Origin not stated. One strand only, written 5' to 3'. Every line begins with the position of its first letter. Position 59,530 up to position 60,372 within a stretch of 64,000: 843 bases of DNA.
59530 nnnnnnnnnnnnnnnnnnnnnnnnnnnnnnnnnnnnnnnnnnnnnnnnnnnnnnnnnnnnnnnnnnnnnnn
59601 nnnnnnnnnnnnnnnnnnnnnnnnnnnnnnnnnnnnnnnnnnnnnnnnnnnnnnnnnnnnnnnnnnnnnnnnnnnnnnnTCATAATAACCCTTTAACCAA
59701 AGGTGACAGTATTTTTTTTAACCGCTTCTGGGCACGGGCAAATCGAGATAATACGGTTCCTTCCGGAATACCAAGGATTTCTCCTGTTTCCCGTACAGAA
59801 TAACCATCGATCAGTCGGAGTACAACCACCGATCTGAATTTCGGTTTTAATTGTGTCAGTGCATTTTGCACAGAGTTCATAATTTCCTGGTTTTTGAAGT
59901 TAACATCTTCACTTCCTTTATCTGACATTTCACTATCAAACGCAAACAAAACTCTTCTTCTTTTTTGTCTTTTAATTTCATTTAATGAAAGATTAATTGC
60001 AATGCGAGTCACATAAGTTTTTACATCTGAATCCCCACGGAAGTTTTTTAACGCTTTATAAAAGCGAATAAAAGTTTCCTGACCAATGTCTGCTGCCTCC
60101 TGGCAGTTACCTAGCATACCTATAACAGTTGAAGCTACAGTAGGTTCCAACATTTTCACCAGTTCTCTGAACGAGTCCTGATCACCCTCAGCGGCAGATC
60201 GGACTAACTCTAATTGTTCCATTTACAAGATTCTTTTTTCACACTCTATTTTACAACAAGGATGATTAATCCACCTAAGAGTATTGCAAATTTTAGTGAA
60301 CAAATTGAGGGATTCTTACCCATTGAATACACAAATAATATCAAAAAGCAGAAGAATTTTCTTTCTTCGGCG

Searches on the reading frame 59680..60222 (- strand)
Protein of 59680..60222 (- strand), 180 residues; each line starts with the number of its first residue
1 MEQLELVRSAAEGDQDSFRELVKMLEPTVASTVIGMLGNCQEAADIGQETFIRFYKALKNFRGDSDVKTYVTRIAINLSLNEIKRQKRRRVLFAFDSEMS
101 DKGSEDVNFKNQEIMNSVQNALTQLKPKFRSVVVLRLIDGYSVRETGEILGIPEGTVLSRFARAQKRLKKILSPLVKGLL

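Call 7: search_protein_families(library=pfam, proteins=[window:59680-60222:-])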
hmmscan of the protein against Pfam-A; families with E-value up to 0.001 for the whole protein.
window:59680-60222:- (180 aa): 4 families
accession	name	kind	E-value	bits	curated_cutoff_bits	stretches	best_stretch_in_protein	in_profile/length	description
PF04542.20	Sigma70_r2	-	2.9e-14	53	24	1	21-89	1-71/71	Sigma-70 region 2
PF08281.18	Sigma70_r4_2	-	3.4e-11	43.1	25.7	1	117-168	3-54/54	Sigma-70, region 4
PF04545.22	Sigma70_r4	-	4.1e-10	39.4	24.1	1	121-170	1-50/50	Sigma-70, region 4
PF07638.17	Sigma70_ECF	-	6.6e-06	26.6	21.1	1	95-169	108-180/185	ECF sigma factor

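Call 13: find_homologous_proteins(query=window:59680-60222:-)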
Query window:59680-60222:- (180 aa): 3154 proteins with E <= 0.001 among 3320 candidates; the best 120 are listed.
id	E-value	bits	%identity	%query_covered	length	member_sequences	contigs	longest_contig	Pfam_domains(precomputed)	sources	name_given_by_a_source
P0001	9.0e-105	366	97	100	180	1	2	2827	PF07638.18,PF04545.23,PF04542.21,PF08281.19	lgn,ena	-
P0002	3.1e-104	364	97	100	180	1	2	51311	PF07638.18,PF04545.23,PF04542.21,PF08281.19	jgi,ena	-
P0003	7.6e-104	363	96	100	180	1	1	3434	PF07638.18,PF04545.23,PF04542.21,PF08281.19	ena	-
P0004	1.6e-103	362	96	100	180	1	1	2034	PF07638.18,PF04545.23,PF04542.21,PF08281.19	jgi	-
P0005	7.0e-103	359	95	100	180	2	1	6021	PF07638.18,PF04545.23,PF04542.21,PF08281.19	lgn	-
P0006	1.1e-101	356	95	100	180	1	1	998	PF07638.18,PF04545.23,PF04542.21,PF08281.19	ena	-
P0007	2.9e-101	354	92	100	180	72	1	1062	PF07638.18,PF04545.23,PF04542.21,PF08281.19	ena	-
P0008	4.1e-98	344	90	100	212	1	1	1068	PF07638.18,PF04545.23,PF04542.21,PF08281.19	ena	-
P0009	4.0e-96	338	88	100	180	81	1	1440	PF04545.23,PF04542.21,PF08281.19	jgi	-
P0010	2.3e-95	335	87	100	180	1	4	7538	PF04545.23,PF04542.21,PF08281.19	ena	-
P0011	3.8e-95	334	87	100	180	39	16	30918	PF04545.23,PF04542.21,PF08281.19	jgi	jgi:RNA polymerase sigma-70 factor (ECF subfamily)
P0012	5.5e-95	334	87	100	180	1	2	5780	PF04545.23,PF04542.21,PF08281.19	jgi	-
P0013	5.8e-95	334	87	100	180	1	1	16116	PF04545.23,PF04542.21,PF08281.19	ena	-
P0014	1.1e-94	333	87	100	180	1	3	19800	PF04545.23,PF04542.21,PF08281.19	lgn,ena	-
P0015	2.7e-94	332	86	100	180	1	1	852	PF04545.23,PF04542.21,PF08281.19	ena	-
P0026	5.5e-59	217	59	98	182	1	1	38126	PF07638.18,PF04545.23,PF04542.21,PF08281.19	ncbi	ncbi:MAG: RNA polymerase sigma factor [Candidatus Neomarinimicrobiota bacterium]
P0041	3.0e-56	208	58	98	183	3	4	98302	PF07638.18,PF04545.23,PF04542.21,PF08281.19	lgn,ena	-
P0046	7.4e-56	207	60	97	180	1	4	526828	PF07638.18,PF04545.23,PF04542.21,PF08281.19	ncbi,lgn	-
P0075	1.4e-54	203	57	97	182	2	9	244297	PF04545.23,PF04542.21,PF08281.19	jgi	-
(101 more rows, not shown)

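Call 14: find_related_loci(query=window:59680-60222:-, collection=genome_contigs, flank=10000)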
Query window:59680-60222:- (180 aa) in genome_contigs; peptide patterns used: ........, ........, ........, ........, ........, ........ (x = any residue, [..] = any of these).
326 stretches matched a pattern; 30 encode a relative of the query (tblastn E <= 1e-3); 30 distinct loci.
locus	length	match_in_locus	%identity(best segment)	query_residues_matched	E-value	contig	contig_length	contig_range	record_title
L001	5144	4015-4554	96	1-180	2e-114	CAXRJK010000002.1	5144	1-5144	MAG: Winogradskyella sp. isolate YZ14D_1.13 genome assembly, contig: k141_856786, whole genome shotgun sequence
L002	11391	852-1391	92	1-180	2e-110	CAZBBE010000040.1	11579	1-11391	MAG TPA_asm: uncultured bacterium isolate binchicken_co201_144 genome assembly, contig: NODE_6177_length_11579_cov_8.797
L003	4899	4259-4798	91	1-180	8e-110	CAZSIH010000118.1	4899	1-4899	MAG TPA_asm: uncultured bacterium isolate SRP092902_co1_51 genome assembly, contig: NODE_36670_length_4899_cov_9.512386,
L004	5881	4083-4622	89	1-180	3e-108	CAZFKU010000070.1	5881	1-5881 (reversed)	MAG TPA_asm: uncultured bacterium isolate SRP260945_co1_503 genome assembly, contig: NODE_26235_length_5881_cov_10.63577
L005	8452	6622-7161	87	1-180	2e-105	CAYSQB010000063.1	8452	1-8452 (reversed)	MAG TPA_asm: uncultured bacterium isolate SRP260945_co1_441 genome assembly, contig: NODE_15230_length_8452_cov_15.22246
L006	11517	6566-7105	87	1-180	3e-105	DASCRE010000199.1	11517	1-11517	MAG TPA_asm: Candidatus Neomarinimicrobiota bacterium isolate Fu_MAG_87 c_000001362367, whole genome shotgun sequence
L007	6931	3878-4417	84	1-180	4e-102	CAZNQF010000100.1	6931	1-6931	MAG TPA_asm: uncultured bacterium isolate SRP092796_co3_722 genome assembly, contig: NODE_27042_length_6931_cov_3.738365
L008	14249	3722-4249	51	4-177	3e-55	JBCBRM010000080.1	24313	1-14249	MAG: Bacteroidota bacterium isolate J06636_25 NODE_80_length_24313_cov_9.536763, whole genome shotgun sequence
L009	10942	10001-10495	54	6-172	5e-54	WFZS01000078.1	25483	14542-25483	MAG: Bacteroidales bacterium isolate S143_28 k151_24419, whole genome shotgun sequence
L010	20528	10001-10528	51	5-177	3e-53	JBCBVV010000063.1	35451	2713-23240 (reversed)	MAG: Bacteroidota bacterium isolate J06643_6 NODE_63_length_35451_cov_10.907729, whole genome shotgun sequence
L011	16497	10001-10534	46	1-176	9e-48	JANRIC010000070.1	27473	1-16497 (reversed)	MAG: Microscillaceae bacterium isolate bins.15 k141_1486099, whole genome shotgun sequence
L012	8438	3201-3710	49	5-172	4e-46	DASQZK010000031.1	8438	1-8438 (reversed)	MAG TPA_asm: Bacteroidales bacterium isolate SMAG_U11090 k141_68407, whole genome shotgun sequence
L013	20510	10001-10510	46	5-172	1e-43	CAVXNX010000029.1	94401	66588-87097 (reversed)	MAG: uncultured Bacteroidales bacterium isolate MFD01721.bin.3.237 genome assembly, contig: contig_71184, whole genome s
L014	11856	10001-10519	42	6-175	1e-39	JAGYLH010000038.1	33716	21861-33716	MAG: Bacteroidales bacterium isolate M50B88 38, whole genome shotgun sequence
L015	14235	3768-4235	31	21-177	2e-18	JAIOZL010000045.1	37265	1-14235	MAG: Bacteroidales bacterium isolate Tobar13.5m-G8 Tobar13-5m-C1233, whole genome shotgun sequence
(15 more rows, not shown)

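Call 20: search_protein_families(library=ncbifam, proteins=[window:59680-60222:-])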
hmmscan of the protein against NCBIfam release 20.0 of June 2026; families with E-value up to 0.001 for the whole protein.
window:59680-60222:- (180 aa): 97 families (the best 25 are shown)
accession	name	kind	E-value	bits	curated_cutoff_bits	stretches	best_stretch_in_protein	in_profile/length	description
NF008888.0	PRK11922.1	equivalog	3.2e-32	112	204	1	3-173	17-197/231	RNA polymerase sigma factor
NF007225.0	PRK09643.1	equivalog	1e-31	110.2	190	1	4-176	15-186/204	RNA polymerase sigma factor SigM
NF007223.0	PRK09641.1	equivalog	8.4e-31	107.3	209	1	5-173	7-185/187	RNA polymerase sigma factor SigW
NF007216.0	PRK09638.1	equivalog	1.6e-28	99.7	194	1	1-172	3-174/180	RNA polymerase sigma factor SigY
TIGR02939.1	RpoE_Sigma70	equivalog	7.4e-28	97.9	236.15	1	4-176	8-190/190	RNA polymerase sigma factor RpoE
TIGR02948.1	SigW_bacill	equivalog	9.5e-28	97.5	243.1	1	6-172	8-184/187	RNA polymerase sigma factor SigW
TIGR02937.1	sigma70-ECF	superfamily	9.9e-28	96.8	42.9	1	17-172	2-165/165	sigma-70 family RNA polymerase sigma factor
TIGR02983.1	SigE-fam_strep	subfamily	1.1e-27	97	141.55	1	13-171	3-157/162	SigE family RNA polymerase sigma factor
NF009171.0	PRK12518.1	equivalog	1.7e-26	93.3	208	1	4-172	15-184/191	RNA polymerase sigma factor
NF004113.0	PRK05602.1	equivalog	5.2e-24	85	208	1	5-173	34-202/211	RNA polymerase sigma factor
NF009176.0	PRK12524.1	equivalog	7.4e-24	84.6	264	1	9-174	19-186/196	RNA polymerase sigma factor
NF007229.0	PRK09647.1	equivalog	1.6e-23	83.2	265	1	14-173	42-203/220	RNA polymerase sigma factor SigE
TIGR02954.1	Sig70_famx3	hypoth_equivalog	4.7e-23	81.8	188.5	1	1-172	1-167/170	RNA polymerase sigma-70 factor, TIGR02954 family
NF006930.0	PRK09415.1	subfamily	1.6e-21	77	198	1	4-172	4-175/179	RNA polymerase factor sigma C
NF058625.1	sigma_PG0214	equivalog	4e-21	75.5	130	1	15-172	3-161/170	GFO_1088 family ECF-type sigma factor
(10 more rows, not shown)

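Call 27: find_related_loci(query=window:59680-60222:-, collection=metagenome_contigs, flank=10000)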
Query window:59680-60222:- (180 aa) in metagenome_contigs; peptide patterns used: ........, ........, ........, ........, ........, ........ (x = any residue, [..] = any of these).
472 stretches matched a pattern; 15 encode a relative of the query (tblastn E <= 1e-3); 15 distinct loci.
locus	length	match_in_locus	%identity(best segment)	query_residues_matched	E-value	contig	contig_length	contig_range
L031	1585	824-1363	92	1-180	1e-119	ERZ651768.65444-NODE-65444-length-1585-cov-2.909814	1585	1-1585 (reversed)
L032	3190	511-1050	92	1-180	1e-113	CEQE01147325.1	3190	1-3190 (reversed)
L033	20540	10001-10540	87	1-180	7e-106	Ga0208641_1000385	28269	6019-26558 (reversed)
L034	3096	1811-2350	85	1-180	2e-106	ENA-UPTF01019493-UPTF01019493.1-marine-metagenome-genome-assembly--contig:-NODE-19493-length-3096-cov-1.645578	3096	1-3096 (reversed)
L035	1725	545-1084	86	1-180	2e-110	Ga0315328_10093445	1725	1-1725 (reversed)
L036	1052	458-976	53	6-176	4e-54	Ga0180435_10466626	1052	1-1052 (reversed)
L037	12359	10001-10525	48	4-175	1e-47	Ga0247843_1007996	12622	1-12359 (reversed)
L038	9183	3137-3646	49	5-172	7e-47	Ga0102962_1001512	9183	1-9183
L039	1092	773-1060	53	4-99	5e-32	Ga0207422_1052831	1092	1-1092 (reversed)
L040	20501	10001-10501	32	6-173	6e-20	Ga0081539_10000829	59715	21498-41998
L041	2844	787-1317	26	13-180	1e-11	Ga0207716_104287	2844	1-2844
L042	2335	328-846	26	13-180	1e-10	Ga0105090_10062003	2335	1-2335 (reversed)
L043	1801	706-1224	26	13-180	3e-10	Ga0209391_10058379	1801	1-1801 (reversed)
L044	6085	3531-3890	28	57-172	3e-7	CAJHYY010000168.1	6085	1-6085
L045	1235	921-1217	30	2-103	7e-7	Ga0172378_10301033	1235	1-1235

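Call 36: search_protein_families(library=pfam, proteins=[L013:10533-10940:+, L013:11047-11412:+, L010:10521-10952:+, L010:10971-11378:+, L010:11442-13358:+, L008:4275-4682:+, L008:4694-5071:+, L010:5112-9845:-], max_evalue=0.01)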
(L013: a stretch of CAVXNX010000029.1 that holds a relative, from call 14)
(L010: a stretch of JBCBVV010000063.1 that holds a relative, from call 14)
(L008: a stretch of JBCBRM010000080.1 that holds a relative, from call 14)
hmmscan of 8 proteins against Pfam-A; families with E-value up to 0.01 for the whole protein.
L013:10533-10940:+ (135 aa): 0 families

L013:11047-11412:+ (121 aa): 0 families

L010:10521-10952:+ (143 aa): 0 families

L010:10971-11378:+ (135 aa): 0 families

L010:11442-13358:+ (638 aa): 2 families
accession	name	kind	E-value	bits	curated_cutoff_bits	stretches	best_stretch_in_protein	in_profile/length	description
PF07715.20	Plug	-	1.1e-25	90.6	23.9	1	40-146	3-107/107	TonB-dependent Receptor Plug Domain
PF00593.30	TonB_dep_Rec_b-barrel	-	5.8e-21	76.3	27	1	190-612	38-436/436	TonB dependent receptor-like, beta-barrel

L008:4275-4682:+ (135 aa): 0 families

L008:4694-5071:+ (125 aa): 2 families
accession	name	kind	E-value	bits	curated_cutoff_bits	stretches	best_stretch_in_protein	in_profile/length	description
PF13801.11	Metal_resist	-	0.00022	21.8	29.2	1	10-120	3-102/125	Heavy-metal resistance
PF19795.4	DUF6279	-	0.009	16.4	27.7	0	26-123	9-103/195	Family of unknown function (DUF6279)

L010:5112-9845:- (1577 aa): 7 families
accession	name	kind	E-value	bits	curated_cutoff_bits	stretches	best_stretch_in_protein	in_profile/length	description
PF13573.12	SprB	-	5.9e-77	253.4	28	9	862-892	4-34/37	SprB repeat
PF18483.9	Lectin_L-type_dom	-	1.8e-50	172.2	78.3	1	26-229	6-214/215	Legume lectin beta-barrel domain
PF13585.12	CHU_C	-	6e-14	52.4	27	1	1489-1574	1-85/86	CHU_C Type IX secretion signal domain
PF00139.26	Lectin_legB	-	1.8e-09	37.9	26.3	1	30-224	17-227/250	Legume lectin domain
PF06832.18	BiPBP_C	-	1.8e-06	28.2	26.8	0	1208-1231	60-84/90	Penicillin-Binding Protein C-terminus Family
PF23623.1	GBD_IRG7_N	-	0.0011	19.5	27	0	1052-1074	61-86/95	IRG7 N-terminal galactose binding domain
PF07495.19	Y_Y_Y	-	0.0011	19.2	26.6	0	1048-1070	24-45/65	Y_Y_Y domain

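Call 51: search_solved_structures(query=window:59680-60222:-, max_evalue=1e-8, show_alignments=2)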
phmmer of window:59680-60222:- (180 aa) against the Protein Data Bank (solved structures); distinct sequences matched with E-value up to 1e-8: 13.
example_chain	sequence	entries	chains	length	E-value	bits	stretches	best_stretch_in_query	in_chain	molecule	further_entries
5wuq_A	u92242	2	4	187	2.5e-24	89.5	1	7-173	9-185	ECF RNA polymerase sigma factor SigW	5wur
8z6g_B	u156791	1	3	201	4.6e-22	82.2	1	4-177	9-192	RNA polymerase sigma factor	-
6in7_B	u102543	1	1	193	5.7e-22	81.9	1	4-177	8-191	RNA polymerase sigma-H factor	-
1or7_A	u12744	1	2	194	1.3e-18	70.9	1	6-177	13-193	RNA polymerase sigma-E factor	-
6jbq_F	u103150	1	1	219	2.1e-18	70.3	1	6-177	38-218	ECF RNA polymerase sigma-E factor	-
9m9d_F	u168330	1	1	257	3.3e-17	66.4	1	15-172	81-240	ECF RNA polymerase sigma factor SigE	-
9m9e_F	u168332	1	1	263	3.5e-17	66.3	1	15-172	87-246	ECF RNA polymerase sigma factor SigE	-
9m98_F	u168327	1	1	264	3.5e-17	66.3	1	15-172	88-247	ECF RNA polymerase sigma factor SigE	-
6jcy_F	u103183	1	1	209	5.8e-15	59.1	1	22-175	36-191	ECF RNA polymerase sigma factor SigH,ECF RNA polymerase sigma factor SigE,ECF RNA polymera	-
5zx2_F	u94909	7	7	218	1.4e-12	51.4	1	22-175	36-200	ECF RNA polymerase sigma factor SigH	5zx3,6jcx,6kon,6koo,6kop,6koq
2mao_A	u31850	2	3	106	7.2e-11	45.8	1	6-92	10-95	RNA polymerase sigma factor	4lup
2map_A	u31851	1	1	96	9e-11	45.5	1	6-90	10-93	RNA polymerase sigma factor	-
6jhe_A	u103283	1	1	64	1.5e-09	41.5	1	114-173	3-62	ECF RNA polymerase sigma factor SigW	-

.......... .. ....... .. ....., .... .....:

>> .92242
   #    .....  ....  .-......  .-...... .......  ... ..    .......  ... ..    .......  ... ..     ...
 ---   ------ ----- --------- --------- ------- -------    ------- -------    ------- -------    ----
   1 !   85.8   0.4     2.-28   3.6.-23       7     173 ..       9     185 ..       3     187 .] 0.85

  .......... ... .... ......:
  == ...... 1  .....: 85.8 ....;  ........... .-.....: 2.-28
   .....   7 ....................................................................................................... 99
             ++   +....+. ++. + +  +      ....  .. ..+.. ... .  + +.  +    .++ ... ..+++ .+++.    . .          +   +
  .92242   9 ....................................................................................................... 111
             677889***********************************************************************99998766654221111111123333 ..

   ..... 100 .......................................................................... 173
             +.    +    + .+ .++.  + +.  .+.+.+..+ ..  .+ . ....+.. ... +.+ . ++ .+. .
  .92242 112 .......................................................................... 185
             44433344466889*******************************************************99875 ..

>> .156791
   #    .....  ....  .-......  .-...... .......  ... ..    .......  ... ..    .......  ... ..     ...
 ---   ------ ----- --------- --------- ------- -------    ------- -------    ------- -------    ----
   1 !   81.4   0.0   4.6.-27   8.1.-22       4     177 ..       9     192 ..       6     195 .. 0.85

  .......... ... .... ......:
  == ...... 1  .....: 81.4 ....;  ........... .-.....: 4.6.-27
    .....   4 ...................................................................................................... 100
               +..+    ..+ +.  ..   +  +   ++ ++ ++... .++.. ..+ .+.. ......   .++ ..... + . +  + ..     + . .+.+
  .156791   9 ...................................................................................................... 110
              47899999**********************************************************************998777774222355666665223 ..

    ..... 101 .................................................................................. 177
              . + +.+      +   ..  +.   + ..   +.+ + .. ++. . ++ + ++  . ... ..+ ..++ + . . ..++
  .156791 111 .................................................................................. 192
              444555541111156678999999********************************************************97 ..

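Call 56: find_encoding_contigs(protein=P0026, flank=10000, max_places=1)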
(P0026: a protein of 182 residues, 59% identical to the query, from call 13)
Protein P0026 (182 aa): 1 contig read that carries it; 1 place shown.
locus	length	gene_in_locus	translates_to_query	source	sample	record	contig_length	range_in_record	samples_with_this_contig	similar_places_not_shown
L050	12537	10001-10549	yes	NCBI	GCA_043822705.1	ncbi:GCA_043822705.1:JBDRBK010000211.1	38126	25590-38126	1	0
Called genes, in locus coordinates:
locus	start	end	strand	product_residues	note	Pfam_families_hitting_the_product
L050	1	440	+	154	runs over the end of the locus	PF12802:MarR_2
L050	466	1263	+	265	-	PF20181:DUF6544, PF21900:DUF6920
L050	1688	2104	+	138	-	PF01402:RHH_1 (weak), PF08753:NikR_C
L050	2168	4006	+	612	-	PF07715:Plug, PF00593:TonB_dep_Rec_b-barrel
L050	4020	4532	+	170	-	PF12822:ECF_trnsprt (weak)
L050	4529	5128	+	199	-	PF13489:Methyltransf_23, PF01135:PCMT (weak), PF01209:Ubie_methyltran, PF13847:Methyltransf_31, PF08241:Methyltransf_11, PF08242:Methyltransf_12, PF13649:Methyltransf_25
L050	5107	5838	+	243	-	PF02361:CbiQ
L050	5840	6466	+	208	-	PF00005:ABC_tran, PF02463:SMC_N (faint), PF13304:AAA_21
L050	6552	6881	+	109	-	PF12840:HTH_20, PF01022:HTH_5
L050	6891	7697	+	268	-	PF01135:PCMT, PF06325:PrmA (weak), PF13489:Methyltransf_23, PF01209:Ubie_methyltran, PF13847:Methyltransf_31, PF08241:Methyltransf_11, PF08242:Methyltransf_12, PF13649:Methyltransf_25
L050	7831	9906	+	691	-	PF14508:GH97_N, PF10566:Glyco_hydro_97, PF14509:GH97_C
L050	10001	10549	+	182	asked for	PF07638:Sigma70_ECF (faint), PF04542:Sigma70_r2, PF08281:Sigma70_r4_2, PF04545:Sigma70_r4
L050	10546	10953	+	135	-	-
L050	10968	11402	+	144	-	-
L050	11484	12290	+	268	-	-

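Call 57: find_encoding_contigs(protein=P0046, flank=10000, max_places=1)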
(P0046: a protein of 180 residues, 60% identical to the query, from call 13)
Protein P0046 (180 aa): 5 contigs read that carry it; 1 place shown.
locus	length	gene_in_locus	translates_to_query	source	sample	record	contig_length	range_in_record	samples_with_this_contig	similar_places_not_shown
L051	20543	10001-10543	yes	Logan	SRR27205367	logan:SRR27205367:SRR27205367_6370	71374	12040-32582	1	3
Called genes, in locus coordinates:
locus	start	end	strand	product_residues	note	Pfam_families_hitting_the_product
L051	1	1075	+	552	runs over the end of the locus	PF05935:Arylsulfotrans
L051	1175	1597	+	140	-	PF00392:GntR (faint), PF22166:WHD_ArnR1 (weak), PF22381:Staph_reg_Sar_Rot (weak), PF12802:MarR_2, PF01047:MarR, PF09339:HTH_IclR (faint)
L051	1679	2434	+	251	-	PF07044:DUF1329 (faint), PF17131:TP_0789-like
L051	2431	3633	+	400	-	-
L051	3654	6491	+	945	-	PF03176:MMPL, PF00873:ACR_tran (weak), PF03176:MMPL, PF02355:SecD_SecF_C (weak), PF02460:Patched (weak), PF12349:Sterol-sensing (weak)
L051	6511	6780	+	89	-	-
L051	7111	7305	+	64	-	-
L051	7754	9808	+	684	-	PF14508:GH97_N, PF10566:Glyco_hydro_97, PF14509:GH97_C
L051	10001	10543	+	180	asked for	PF07638:Sigma70_ECF (weak), PF04542:Sigma70_r2, PF08281:Sigma70_r4_2, PF04545:Sigma70_r4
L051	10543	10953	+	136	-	-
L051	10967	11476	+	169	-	-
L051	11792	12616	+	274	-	-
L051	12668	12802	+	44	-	-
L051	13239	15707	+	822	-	PF07244:POTRA, PF08479:POTRA_2 (faint), PF07244:POTRA, PF01103:Omp85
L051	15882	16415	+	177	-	PF11086:DUF2878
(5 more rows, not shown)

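Call 58: find_encoding_contigs(protein=P0075, flank=10000, max_places=1)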
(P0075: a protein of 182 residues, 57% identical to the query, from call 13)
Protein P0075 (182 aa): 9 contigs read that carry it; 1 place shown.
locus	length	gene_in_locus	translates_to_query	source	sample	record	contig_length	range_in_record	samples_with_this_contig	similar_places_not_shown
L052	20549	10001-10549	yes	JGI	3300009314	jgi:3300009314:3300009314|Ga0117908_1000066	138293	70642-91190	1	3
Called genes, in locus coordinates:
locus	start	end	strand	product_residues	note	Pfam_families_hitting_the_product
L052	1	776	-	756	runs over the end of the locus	PF00708:Acylphosphatase, PF07503:zf-HYPF, PF01300:Sua5_yciO_yrdC, PF17788:HypF_C, PF22521:HypF_C_2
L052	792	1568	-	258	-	PF02492:cobW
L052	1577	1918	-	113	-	PF01155:HypA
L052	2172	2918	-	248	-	PF00072:Response_reg, PF04397:LytTR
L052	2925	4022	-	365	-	PF06580:His_kinase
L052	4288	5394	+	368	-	PF25973:BSH_CzcB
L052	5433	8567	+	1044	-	PF00873:ACR_tran, PF02355:SecD_SecF_C (faint), PF03176:MMPL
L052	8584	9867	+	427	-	PF02321:OEP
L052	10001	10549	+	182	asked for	PF04542:Sigma70_r2, PF08281:Sigma70_r4_2, PF04545:Sigma70_r4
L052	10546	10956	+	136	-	-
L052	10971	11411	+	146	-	-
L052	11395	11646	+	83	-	PF18903:DUF5659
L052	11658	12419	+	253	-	PF13801:Metal_resist (faint), PF13585:CHU_C (weak), PF13860:FlgD_ig, PF18962:Por_Secre_tail (weak)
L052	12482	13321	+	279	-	-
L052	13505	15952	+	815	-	PF13620:CarboxypepD_reg, PF13715:CarbopepD_reg_2, PF07715:Plug, PF00593:TonB_dep_Rec_b-barrel, PF25183:OMP_b-brl_4 (faint)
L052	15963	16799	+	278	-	PF14054:DUF4249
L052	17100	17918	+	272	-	PF01149:Fapy_DNA_glyco, PF06831:H2TH, PF06827:zf-FPG_IleRS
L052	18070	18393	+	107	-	-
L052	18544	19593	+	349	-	PF03783:CsgG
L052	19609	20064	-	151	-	-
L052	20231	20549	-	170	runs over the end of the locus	PF13686:DrsE_2, PF02635:DsrE (faint)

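Call 59: find_encoding_contigs(protein=P0041, flank=10000, max_places=1)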
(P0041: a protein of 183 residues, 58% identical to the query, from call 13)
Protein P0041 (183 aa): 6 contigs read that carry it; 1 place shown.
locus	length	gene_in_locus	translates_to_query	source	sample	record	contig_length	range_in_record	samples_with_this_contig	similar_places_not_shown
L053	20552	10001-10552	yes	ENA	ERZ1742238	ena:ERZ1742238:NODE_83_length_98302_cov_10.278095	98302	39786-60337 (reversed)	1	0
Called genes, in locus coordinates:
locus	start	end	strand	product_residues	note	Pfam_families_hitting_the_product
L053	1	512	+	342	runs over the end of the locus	PF01408:GFO_IDH_MocA, PF02894:GFO_IDH_MocA_C, PF22725:GFO_IDH_MocA_C3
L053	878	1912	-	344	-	PF08240:ADH_N, PF16912:Glu_dehyd_C, PF00107:ADH_zinc_N, PF13602:ADH_zinc_N_2 (faint)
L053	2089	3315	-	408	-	PF01546:Peptidase_M20, PF07687:M20_dimer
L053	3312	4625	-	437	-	PF00202:Aminotran_3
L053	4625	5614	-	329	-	PF00389:2-Hacid_dh, PF02826:2-Hacid_dh_C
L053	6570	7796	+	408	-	PF13173:AAA_14, PF13401:AAA_22 (faint), PF13635:DUF4143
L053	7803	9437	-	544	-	PF13576:Pentapeptide_3 (weak)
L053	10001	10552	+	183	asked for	PF07638:Sigma70_ECF (weak), PF04542:Sigma70_r2, PF08281:Sigma70_r4_2, PF04545:Sigma70_r4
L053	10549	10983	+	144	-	-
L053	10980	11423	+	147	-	-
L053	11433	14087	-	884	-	PF09423:PhoD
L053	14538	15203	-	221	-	PF02517:Rce1-like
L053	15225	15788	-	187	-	PF06966:DUF1295, PF04191:PEMT, PF04140:ICMT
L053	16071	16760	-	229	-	PF04313:HSDR_N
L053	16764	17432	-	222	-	-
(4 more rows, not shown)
